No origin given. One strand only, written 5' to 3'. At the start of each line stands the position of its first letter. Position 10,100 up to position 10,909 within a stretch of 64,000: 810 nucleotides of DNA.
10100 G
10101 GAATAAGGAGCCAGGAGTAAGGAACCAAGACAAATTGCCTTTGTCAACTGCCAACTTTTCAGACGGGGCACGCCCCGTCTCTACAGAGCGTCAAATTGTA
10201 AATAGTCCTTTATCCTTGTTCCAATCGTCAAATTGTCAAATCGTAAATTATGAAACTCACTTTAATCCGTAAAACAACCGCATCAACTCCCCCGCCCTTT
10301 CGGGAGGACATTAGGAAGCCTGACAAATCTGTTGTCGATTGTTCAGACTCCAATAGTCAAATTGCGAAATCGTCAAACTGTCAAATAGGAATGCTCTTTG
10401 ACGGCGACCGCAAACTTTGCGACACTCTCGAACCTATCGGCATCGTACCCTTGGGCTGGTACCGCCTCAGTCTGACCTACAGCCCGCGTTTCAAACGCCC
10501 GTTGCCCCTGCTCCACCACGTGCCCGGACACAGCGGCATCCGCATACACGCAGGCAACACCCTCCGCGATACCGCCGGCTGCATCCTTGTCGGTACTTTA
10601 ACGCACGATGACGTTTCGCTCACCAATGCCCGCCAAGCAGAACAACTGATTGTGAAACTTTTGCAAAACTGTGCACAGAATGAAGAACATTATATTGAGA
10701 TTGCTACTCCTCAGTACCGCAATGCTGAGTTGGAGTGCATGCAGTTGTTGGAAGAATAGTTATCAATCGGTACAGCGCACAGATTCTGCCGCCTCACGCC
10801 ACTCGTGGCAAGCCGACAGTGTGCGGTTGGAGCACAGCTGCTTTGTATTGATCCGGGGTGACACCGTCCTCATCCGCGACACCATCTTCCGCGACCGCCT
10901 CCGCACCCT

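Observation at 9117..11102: Five-gene plus-strand operon resembling a phage lysis cassette embedded in the glycan locus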

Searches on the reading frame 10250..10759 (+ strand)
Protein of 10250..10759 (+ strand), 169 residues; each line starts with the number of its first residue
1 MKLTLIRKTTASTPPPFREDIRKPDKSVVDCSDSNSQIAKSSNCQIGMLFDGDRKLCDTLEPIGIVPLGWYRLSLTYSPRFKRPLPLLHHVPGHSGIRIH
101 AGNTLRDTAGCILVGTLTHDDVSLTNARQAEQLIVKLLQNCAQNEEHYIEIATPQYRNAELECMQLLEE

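Call 3: search_protein_families(library=pfam, proteins=[window:10250-10759:+], max_evalue=1)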
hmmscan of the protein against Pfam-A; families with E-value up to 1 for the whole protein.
window:10250-10759:+ (169 aa): 1 family
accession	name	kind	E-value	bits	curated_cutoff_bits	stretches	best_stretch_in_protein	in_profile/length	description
PF18925.5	DUF5675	-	1.9e-20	73.2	26.7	1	40-138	7-112/114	Family of unknown function (DUF5675)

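Call 4: search_protein_families(library=phrogs, proteins=[window:10250-10759:+], max_evalue=1)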
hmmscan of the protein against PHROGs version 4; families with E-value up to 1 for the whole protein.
window:10250-10759:+ (169 aa): 1 family
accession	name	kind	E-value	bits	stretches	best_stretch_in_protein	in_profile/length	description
phrog_1501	-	unknown function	1.6e-10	41.9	1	38-145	15-149/159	-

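Call 5: search_protein_families(library=ncbifam, proteins=[window:10250-10759:+], max_evalue=1)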
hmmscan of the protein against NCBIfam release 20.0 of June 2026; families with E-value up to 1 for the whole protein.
window:10250-10759:+ (169 aa): 1 family
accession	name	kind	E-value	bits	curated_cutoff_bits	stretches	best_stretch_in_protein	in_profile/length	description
TIGR01511.1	ATPase-IB1_Cu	subfamily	0.25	10.2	397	1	115-157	270-312/542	copper-translocating P-type ATPase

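Call 11: search_solved_structures(query=window:10250-10759:+, max_evalue=10, show_alignments=2)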
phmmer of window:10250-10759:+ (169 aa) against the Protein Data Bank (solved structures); distinct sequences matched with E-value up to 10: 1.
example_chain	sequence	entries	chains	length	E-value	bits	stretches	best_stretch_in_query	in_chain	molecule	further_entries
2dpn_A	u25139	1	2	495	0.62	13.2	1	55-144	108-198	Glycerol kinase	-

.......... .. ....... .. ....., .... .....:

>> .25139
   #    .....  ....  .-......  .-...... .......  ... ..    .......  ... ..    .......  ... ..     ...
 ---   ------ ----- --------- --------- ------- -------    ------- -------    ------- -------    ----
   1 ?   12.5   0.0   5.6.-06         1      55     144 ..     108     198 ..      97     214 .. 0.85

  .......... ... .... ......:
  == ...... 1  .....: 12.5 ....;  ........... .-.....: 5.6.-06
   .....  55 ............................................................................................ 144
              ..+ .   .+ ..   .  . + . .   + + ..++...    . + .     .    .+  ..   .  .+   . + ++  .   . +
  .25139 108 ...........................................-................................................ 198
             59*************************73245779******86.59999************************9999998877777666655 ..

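Call 14: find_homologous_proteins(query=window:10250-10759:+)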
Query window:10250-10759:+ (169 aa): 2862 proteins with E <= 0.001 among 2903 candidates; the best 120 are listed.
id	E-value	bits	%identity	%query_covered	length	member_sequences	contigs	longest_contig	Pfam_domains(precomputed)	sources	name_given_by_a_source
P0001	1.8e-104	365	96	100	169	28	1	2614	PF18925.6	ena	-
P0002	5.8e-98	344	91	99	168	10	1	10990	PF18925.6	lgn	-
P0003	1.8e-96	339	90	100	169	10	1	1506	PF18925.6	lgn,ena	-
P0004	2.2e-63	231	81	75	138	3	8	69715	PF18925.6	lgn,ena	-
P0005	3.3e-63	231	85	72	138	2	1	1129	PF18925.6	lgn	-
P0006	3.7e-55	204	77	71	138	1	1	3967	PF18925.6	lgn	-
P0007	1.1e-52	196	73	69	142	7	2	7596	PF18925.6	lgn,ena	-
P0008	3.3e-48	182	66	74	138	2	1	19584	PF18925.6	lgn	-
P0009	3.8e-45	172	66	71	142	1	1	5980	PF18925.6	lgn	-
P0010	1.1e-42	164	62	73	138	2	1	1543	PF18925.6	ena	-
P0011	5.2e-41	158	58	75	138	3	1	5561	PF18925.6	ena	-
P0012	1.9e-40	157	60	75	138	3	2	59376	PF18925.6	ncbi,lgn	-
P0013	7.7e-29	119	54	70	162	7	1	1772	PF18925.6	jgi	-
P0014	3.2e-27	113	52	67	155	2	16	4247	PF18925.6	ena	-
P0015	1.6e-26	111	53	64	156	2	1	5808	PF18925.6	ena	-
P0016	3.1e-25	107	51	64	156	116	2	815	PF18925.6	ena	-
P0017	6.3e-24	103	52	64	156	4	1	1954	PF18925.6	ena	-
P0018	1.4e-23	102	49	64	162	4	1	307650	PF18925.6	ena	-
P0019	1.6e-23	101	48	64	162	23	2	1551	PF18925.6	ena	-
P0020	3.2e-22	97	47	64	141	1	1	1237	PF18925.6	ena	-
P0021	4.1e-22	97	47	64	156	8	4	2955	PF18925.6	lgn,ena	-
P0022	4.9e-22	97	43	73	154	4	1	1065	PF18925.6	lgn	-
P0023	1.3e-21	95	44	73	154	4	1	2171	PF18925.6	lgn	-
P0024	1.2e-20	92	48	62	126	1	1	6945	PF18925.6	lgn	-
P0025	9.3e-20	89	46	63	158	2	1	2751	PF18925.6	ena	-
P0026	1.1e-19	89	45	67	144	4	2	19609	PF18925.6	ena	-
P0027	1.1e-19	89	57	54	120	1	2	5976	PF18925.6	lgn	-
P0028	1.8e-19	88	56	50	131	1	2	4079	PF18925.6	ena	-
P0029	3.2e-19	87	43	73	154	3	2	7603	PF18925.6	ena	-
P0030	7.9e-19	86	50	63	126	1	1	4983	PF18925.6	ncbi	-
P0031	1.1e-18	86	59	43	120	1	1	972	PF18925.6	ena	-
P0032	1.2e-18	86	43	69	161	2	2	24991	PF18925.6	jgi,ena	jgi:hypothetical protein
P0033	1.8e-18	85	42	70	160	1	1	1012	PF18925.6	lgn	-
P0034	2.0e-18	85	43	62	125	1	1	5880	PF18925.6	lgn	-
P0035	2.2e-18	85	41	71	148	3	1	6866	PF18925.6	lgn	-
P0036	2.7e-18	84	54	50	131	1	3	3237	PF18925.6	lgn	-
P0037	3.9e-18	84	48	55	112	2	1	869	PF18925.6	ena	-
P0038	4.0e-18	84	46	63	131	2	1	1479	PF18925.6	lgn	-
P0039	5.2e-18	83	46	66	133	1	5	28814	PF18925.6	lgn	-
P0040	5.8e-18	83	42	67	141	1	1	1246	PF18925.6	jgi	jgi:hypothetical protein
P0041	6.8e-18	83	43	70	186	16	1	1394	PF18925.6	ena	-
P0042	1.2e-17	82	41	61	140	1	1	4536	PF18925.6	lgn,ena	-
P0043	1.2e-17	82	44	66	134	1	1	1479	PF18925.6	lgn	-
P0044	1.8e-17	82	43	66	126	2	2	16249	PF18925.6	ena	-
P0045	1.9e-17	82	45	59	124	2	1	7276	PF18925.6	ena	-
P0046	2.0e-17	82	41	63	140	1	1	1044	PF18925.6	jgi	-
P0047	2.2e-17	81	46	64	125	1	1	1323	PF18925.6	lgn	-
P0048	2.2e-17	81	44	66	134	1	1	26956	PF18925.6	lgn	-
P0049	2.4e-17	81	56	49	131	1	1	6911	PF18925.6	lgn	-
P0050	2.5e-17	81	44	66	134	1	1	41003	PF18925.6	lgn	-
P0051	2.7e-17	81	44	67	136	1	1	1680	PF18925.6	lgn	-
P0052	2.9e-17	81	51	52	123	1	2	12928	PF18925.6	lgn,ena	-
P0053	3.2e-17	81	45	59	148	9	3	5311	PF18925.6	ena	-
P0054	3.5e-17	81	37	67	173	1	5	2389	PF18925.6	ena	-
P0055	3.6e-17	81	56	44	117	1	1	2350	PF18925.6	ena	-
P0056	3.7e-17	81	46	54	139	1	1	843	PF18925.6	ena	-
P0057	4.3e-17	81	43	62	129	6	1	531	PF18925.6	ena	-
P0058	4.6e-17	80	43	66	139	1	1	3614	PF18925.6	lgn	-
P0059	5.0e-17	80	39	66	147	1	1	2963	PF18925.6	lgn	-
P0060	5.7e-17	80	46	66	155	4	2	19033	PF18925.6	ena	-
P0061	5.8e-17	80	50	45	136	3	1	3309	PF18925.6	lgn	-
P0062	6.4e-17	80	42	66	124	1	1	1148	PF18925.6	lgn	-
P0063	6.7e-17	80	64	38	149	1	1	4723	PF18925.6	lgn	-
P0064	7.1e-17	80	45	67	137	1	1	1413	PF18925.6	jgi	jgi:hypothetical protein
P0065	7.3e-17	80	43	66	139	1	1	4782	PF18925.6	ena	-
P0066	7.8e-17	80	45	60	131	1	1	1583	PF18925.6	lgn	-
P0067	9.1e-17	79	43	66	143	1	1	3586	PF18925.6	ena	-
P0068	9.5e-17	79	43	69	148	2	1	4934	PF18925.6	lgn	-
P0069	9.8e-17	79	41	69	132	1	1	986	PF18925.6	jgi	jgi:hypothetical protein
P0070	9.9e-17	79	43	60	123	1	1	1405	PF18925.6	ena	-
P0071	1.2e-16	79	43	66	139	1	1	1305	PF18925.6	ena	-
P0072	1.2e-16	79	41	63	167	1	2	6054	PF18925.6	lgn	-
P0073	1.3e-16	79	43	62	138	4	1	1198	PF18925.6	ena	-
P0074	1.4e-16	79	46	63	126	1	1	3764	PF18925.6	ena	-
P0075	1.4e-16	79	46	66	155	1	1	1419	PF18925.6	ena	-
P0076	1.4e-16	79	41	66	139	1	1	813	PF18925.6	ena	-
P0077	1.5e-16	79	43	66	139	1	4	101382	PF18925.6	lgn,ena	-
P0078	1.5e-16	79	43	62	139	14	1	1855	PF18925.6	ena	-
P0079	1.6e-16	79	43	66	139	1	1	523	PF18925.6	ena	-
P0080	1.6e-16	79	44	67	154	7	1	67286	PF18925.6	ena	-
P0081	1.7e-16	79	44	66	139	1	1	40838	PF18925.6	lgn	-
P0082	1.7e-16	79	40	67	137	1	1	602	PF18925.6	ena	-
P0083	1.8e-16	78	43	66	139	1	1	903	PF18925.6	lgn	-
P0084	1.8e-16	78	47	63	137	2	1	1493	PF18925.6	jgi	-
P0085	1.9e-16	78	44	57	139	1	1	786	PF18925.6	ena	-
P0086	2.0e-16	78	41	71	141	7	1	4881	PF18925.6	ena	-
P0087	2.1e-16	78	43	62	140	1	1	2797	PF18925.6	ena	-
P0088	2.4e-16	78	42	75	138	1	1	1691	PF18925.6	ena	-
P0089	2.5e-16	78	43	66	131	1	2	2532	PF18925.6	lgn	-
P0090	2.9e-16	78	45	58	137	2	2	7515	PF18925.6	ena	-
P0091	2.9e-16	78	43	62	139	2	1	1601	PF18925.6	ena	-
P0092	3.0e-16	78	42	68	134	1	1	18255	PF18925.6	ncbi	-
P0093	3.1e-16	78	43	66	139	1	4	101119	PF18925.6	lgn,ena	-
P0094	3.1e-16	78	43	62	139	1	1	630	PF18925.6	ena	-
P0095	3.1e-16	78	53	46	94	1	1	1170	PF18925.6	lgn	-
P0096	3.1e-16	78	42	64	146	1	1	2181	PF18925.6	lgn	-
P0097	3.2e-16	78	38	66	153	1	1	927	PF18925.6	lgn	-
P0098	3.2e-16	78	41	69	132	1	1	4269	PF18925.6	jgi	jgi:hypothetical protein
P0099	3.3e-16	78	41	69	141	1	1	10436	PF18925.6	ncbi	-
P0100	3.4e-16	78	41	69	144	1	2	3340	PF18925.6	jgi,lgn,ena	-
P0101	3.4e-16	78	41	66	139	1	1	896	PF18925.6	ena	-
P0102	3.6e-16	78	43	62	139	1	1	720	PF18925.6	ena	-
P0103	3.6e-16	78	43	66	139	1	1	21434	PF18925.6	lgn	-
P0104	3.6e-16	78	42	66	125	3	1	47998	PF18925.6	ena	-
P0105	3.6e-16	78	50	58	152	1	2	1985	PF18925.6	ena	-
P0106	3.7e-16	77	42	66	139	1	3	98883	PF18925.6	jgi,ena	jgi:hypothetical protein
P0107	3.7e-16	77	43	66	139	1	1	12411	PF18925.6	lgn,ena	-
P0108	3.7e-16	77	43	66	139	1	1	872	PF18925.6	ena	-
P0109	3.8e-16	77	42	66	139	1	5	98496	PF18925.6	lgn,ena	-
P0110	3.8e-16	77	44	47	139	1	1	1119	PF18925.6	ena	-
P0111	3.9e-16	77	39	66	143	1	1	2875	PF18925.6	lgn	-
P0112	3.9e-16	77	42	66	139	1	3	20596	PF18925.6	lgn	-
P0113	3.9e-16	77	39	69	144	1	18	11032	PF18925.6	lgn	-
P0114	4.0e-16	77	44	47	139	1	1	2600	PF18925.6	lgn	-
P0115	4.1e-16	77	43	62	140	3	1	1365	PF18925.6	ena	-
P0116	4.1e-16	77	44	47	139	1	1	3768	PF18925.6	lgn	-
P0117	4.3e-16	77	43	69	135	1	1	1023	PF18925.6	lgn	-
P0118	4.4e-16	77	40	64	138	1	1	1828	PF18925.6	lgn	-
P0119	4.4e-16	77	61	41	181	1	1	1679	PF18925.6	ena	-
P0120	4.9e-16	77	42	72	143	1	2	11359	PF18925.6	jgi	jgi:hypothetical protein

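Call 15: find_encoding_contigs(protein=P0004, flank=8000, max_places=6)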
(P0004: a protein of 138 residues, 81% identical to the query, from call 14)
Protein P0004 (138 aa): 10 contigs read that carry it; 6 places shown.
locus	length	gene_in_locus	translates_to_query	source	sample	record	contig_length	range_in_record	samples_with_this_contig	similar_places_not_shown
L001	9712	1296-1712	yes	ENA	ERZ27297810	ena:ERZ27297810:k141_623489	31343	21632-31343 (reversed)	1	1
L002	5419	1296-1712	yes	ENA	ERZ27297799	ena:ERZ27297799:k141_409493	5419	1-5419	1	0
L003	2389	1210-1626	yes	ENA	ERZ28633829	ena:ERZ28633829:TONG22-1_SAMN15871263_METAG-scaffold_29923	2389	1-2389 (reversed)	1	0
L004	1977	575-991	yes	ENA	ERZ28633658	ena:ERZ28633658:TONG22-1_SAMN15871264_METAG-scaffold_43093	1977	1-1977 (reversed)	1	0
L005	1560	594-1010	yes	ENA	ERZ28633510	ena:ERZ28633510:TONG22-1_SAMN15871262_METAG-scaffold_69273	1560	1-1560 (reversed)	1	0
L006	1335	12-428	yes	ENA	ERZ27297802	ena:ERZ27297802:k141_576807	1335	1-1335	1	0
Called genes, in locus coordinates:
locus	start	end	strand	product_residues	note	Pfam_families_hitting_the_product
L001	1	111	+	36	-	?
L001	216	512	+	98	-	-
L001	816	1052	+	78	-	-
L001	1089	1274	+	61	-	-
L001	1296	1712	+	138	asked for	PF18925:DUF5675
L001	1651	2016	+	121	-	-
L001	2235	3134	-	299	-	-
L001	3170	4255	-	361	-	-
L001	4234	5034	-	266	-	PF00535:Glycos_transf_2, PF10111:Glyco_tranf_2_2 (faint), PF13641:Glyco_tranf_2_3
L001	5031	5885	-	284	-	PF00535:Glycos_transf_2, PF10111:Glyco_tranf_2_2, PF13641:Glyco_tranf_2_3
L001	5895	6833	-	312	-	PF00535:Glycos_transf_2, PF10111:Glyco_tranf_2_2, PF13641:Glyco_tranf_2_3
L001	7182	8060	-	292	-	PF00535:Glycos_transf_2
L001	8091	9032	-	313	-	PF04765:TOD1_MUCI70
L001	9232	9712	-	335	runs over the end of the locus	PF01757:Acyl_transf_3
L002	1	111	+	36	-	?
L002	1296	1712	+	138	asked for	PF18925:DUF5675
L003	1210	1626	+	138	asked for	PF18925:DUF5675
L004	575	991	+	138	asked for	PF18925:DUF5675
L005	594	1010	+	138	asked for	PF18925:DUF5675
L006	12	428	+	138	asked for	PF18925:DUF5675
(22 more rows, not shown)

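Call 16: find_encoding_contigs(protein=P0012, flank=8000, max_places=4)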
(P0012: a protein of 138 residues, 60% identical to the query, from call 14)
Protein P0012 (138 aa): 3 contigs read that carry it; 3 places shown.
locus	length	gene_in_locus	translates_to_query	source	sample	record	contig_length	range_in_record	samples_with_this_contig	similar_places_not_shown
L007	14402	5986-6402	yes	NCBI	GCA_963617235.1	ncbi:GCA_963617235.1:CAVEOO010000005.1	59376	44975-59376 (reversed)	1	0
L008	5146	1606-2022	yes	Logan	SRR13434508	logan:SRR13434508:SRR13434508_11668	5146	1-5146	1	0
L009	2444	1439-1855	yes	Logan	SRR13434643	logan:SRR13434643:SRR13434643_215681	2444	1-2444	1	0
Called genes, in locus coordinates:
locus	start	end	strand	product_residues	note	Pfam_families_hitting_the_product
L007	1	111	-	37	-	?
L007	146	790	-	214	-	PF19515:DUF6048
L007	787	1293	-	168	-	PF20050:DUF6452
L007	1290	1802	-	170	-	PF25589:DUF7935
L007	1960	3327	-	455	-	PF02403:Seryl_tRNA_N, PF00587:tRNA-synt_2b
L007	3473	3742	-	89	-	PF01016:Ribosomal_L27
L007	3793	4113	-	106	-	PF00829:Ribosomal_L21p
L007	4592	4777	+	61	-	-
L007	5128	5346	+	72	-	-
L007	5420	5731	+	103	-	-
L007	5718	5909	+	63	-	-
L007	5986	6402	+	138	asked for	PF18925:DUF5675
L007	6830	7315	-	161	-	PF01196:Ribosomal_L17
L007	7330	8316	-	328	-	PF01193:RNA_pol_L, PF01000:RNA_pol_A_bac, PF03118:RNA_pol_A_CTD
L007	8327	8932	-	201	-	PF00163:Ribosomal_S4, PF01479:S4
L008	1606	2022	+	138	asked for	PF18925:DUF5675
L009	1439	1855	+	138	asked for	PF18925:DUF5675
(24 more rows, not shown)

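Call 22: find_encoding_contigs(protein=P0018, flank=8000, max_places=3)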
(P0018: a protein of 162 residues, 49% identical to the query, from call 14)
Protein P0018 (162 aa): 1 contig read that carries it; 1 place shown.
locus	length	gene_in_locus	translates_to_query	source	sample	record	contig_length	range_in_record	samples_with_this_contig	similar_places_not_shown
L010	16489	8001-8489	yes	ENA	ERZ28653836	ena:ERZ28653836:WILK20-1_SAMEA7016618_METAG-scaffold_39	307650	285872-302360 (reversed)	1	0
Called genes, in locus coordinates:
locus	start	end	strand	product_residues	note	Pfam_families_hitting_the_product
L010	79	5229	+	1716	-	PF18998:Flg_new_2, PF09479:Flg_new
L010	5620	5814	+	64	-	-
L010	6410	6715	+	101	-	-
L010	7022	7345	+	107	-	-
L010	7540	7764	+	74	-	-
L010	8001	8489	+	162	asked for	PF18925:DUF5675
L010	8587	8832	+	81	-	-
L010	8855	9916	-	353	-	-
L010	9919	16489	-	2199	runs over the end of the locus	PF17517:IgGFc_binding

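Call 23: search_dna_similar(query=window:10250-10756:+, collection=phages, mode=protein, max_evalue=0.001, max_rows=30)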
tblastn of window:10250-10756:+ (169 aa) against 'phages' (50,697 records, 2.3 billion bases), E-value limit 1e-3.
Records with a match: 113; places in all: 113; records where one place covers at least 80% of the query: 1.
Best place of each record, by identity: <60% 113.
By first word of the organism name: uncultured 33; Bacteroides 32; bajarodmic 11; Bacteriophage 6; Dulem 5; Microvirus 5; Caudoviricetes 2; Microviridae 2; Cellulophaga 2; Peromfec 2; and 10 more.
By host as written in the record: - 47; Bacteroides intestinalis DSM 108646 25; Homo sapiens 6; Peromyscus fraterculus 4; Helicobacter pullorum 3; Propithecus coquereli 2; porcine 2; Cellulophaga baltica NN015839 2; and 18 more.
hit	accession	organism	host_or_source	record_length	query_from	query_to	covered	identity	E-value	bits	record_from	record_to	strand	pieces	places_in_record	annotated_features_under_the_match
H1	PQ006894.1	bajarodmic virus 676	Dipodomys merriami feces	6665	1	136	80%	36.4%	4e-14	74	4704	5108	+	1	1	hypothetical protein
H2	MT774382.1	uncultured phage cr10_1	human feces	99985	36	146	66%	40.6%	5e-17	83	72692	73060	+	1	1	transpeptidase catalytic domain protein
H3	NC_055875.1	uncultured phage cr10_1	human feces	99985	36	146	66%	40.6%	5e-17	83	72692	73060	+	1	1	transpeptidase catalytic domain protein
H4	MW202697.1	Caudoviricetes sp.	Manatee Spring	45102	41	158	70%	36.7%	1e-14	76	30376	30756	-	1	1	hypothetical protein | terminase large subunit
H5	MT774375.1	uncultured phage cr50_1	human feces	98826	36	146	66%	39.0%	3e-15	77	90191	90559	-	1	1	transpeptidase catalytic domain protein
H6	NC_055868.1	uncultured phage cr50_1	human feces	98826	36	146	66%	39.0%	3e-15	77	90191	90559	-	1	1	transpeptidase catalytic domain protein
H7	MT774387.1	uncultured phage cr111_1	human feces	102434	49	152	62%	40.6%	1e-13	73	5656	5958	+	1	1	putative transpeptidase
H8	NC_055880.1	uncultured phage cr111_1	human feces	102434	49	152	62%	40.6%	1e-13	73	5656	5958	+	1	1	putative transpeptidase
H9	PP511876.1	Dulem virus 42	Propithecus coquereli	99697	51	151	60%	39.6%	2e-14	75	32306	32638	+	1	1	hypothetical protein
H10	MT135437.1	Microvirus sp.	porcine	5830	31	140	65%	36.4%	4e-8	57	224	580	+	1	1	none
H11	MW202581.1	Microviridae sp.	Manatee Spring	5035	37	151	68%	34.1%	1e-7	56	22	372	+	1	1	hypothetical protein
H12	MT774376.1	uncultured phage cr55_1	human feces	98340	36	147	66%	35.0%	5e-13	71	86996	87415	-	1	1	transpeptidase catalytic domain protein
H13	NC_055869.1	uncultured phage cr55_1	human feces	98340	36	147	66%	35.0%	5e-13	71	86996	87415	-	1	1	transpeptidase catalytic domain protein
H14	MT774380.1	uncultured phage cr1_1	human feces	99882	37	147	66%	35.3%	6e-13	71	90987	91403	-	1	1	transpeptidase catalytic domain protein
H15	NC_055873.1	uncultured phage cr1_1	human feces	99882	37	147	66%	35.3%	6e-13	71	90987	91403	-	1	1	transpeptidase catalytic domain protein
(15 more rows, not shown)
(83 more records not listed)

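Call 25: get_annotated_region(hit=H2, flank=4000)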
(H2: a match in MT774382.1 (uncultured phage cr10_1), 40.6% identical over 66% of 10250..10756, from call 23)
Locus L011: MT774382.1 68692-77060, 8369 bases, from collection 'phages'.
description: Uncultured phage cr10_1, complete genome.
organism: uncultured phage cr10_1 (NCBI taxid 2772066)
taxonomy: Viruses; Duplodnaviria; Heunggongvirae; Uroviricota; Caudoviricetes; Crassvirales; Suoliviridae; Boorivirinae; Canhaevirus; Canhaevirus hiberniae
host: -; source: human feces; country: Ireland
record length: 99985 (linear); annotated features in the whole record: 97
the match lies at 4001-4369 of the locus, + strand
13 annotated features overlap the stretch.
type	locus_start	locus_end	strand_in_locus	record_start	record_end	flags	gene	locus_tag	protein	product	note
CDS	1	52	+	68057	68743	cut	-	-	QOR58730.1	hypothetical protein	gp_19804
CDS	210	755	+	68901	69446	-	-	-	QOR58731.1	putative pholin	gp_19805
CDS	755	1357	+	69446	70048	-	-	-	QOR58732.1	hypothetical protein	gp_19806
CDS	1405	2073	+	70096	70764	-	-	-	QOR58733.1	hypothetical protein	gp_19807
CDS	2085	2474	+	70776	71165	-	-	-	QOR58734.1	spike protein/glycoprotein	gp_19808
CDS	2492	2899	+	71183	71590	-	-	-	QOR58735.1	hypothetical protein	gp_19809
CDS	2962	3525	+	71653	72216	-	-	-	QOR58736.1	hypothetical protein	gp_19810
CDS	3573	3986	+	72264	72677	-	-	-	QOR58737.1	hypothetical protein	gp_19811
CDS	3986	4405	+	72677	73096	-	-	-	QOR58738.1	transpeptidase catalytic domain protein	gp_19812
CDS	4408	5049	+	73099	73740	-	-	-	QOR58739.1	hypothetical protein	gp_19813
CDS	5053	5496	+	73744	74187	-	-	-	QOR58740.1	topoisomerase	gp_19814; topoisomerase, histone-like DNA-binding superfamily protein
CDS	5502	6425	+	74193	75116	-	-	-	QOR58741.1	putative tail tubular protein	gp_19815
CDS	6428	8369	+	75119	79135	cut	-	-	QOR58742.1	putative stabilization protein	gp_19816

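Call 26: get_annotated_region(hit=H1, flank=7000)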
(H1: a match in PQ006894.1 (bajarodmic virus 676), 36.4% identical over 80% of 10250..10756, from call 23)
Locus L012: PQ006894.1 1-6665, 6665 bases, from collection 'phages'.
description: Bajarodmic virus 676 isolate BGG_075_2, complete genome.
organism: bajarodmic virus 676 (NCBI taxid 3344045)
taxonomy: Viruses; Monodnaviria; Sangervirae; Phixviricota; Malgrandaviricetes; Petitvirales; Microviridae; Microvirus
host: -; source: Dipodomys merriami feces; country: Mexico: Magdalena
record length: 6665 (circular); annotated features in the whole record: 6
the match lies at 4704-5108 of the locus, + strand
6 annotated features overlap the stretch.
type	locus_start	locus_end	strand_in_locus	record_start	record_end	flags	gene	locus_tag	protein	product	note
CDS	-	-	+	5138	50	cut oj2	-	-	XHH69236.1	replication initiator protein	-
CDS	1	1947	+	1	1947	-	-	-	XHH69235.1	major capsid protein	-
CDS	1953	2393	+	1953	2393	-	-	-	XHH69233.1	hypothetical protein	-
CDS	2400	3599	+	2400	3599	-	-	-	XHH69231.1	DNA pilot protein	-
CDS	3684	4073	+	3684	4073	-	-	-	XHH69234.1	hypothetical protein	-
CDS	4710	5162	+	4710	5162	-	-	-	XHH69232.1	hypothetical protein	-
